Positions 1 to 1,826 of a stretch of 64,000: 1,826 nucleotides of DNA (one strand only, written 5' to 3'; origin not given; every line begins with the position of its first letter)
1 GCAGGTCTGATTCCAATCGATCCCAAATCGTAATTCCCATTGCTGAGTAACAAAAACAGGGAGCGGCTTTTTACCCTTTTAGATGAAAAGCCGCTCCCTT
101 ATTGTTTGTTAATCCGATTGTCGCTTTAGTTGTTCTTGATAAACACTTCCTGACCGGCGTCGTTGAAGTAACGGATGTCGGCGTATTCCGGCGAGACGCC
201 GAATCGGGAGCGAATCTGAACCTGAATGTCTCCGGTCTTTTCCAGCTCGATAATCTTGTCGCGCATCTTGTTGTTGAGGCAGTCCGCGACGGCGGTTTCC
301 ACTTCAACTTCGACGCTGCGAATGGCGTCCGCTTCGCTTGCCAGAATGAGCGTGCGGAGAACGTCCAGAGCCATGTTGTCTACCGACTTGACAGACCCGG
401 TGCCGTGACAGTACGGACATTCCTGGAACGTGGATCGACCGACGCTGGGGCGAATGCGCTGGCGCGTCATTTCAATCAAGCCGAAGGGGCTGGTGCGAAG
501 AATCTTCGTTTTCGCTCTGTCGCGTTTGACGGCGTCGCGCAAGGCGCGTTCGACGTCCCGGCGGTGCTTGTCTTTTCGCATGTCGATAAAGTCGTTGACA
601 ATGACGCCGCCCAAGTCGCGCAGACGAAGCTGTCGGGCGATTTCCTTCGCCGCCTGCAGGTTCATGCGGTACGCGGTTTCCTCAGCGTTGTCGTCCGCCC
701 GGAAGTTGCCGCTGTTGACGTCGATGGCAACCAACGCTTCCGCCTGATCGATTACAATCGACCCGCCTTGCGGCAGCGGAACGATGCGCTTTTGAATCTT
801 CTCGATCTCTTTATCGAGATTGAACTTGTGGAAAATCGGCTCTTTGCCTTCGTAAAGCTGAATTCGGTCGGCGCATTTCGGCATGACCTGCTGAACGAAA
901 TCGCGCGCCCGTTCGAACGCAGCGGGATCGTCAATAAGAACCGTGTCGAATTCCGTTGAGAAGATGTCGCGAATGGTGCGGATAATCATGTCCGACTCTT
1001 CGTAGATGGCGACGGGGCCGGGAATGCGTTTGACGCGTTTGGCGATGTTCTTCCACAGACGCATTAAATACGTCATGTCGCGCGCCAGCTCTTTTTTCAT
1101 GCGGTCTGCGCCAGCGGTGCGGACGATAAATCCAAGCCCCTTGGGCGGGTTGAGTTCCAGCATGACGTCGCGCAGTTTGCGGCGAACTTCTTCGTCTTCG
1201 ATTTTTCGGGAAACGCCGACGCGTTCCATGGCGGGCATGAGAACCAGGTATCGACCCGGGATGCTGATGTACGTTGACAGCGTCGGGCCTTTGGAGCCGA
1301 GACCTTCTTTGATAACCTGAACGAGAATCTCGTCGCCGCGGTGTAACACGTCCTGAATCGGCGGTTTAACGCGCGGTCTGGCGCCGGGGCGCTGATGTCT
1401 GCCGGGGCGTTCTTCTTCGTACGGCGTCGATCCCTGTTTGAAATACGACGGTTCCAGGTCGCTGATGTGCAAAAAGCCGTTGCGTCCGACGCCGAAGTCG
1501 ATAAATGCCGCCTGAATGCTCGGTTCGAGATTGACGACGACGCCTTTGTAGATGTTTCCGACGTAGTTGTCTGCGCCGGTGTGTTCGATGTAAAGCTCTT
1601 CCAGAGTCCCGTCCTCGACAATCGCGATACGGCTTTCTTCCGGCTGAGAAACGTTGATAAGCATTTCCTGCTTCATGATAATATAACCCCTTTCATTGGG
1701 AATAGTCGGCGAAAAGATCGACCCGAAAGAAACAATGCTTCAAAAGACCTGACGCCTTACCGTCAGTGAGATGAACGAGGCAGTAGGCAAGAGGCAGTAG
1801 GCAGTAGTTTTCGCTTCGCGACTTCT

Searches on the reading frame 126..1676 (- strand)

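Call 9: search_protein_families(library=ncbifam, proteins=[window:126-1676:-])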
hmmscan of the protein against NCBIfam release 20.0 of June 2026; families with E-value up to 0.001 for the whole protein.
window:126-1676:- (516 aa): 5 families
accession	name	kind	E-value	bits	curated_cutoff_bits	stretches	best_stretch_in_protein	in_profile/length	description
TIGR00757.1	RNaseEG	subfamily_domain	1e-146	489.1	325.95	1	15-441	2-415/415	Rne/Rng family ribonuclease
NF008074.0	PRK10811.1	equivalog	6.2e-127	424.9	908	1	4-483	3-468/1068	ribonuclease E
NF008689.0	PRK11712.1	equivalog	3.4e-125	418.3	594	1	1-489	1-474/489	ribonuclease G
NF052588.1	RnaseEMycob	equivalog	2.3e-80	270.6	1400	1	16-433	340-750/945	ribonuclease E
NF052586.1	RnaseECyano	equivalog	2.2e-79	267.5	900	2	106-434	81-411/619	ribonuclease E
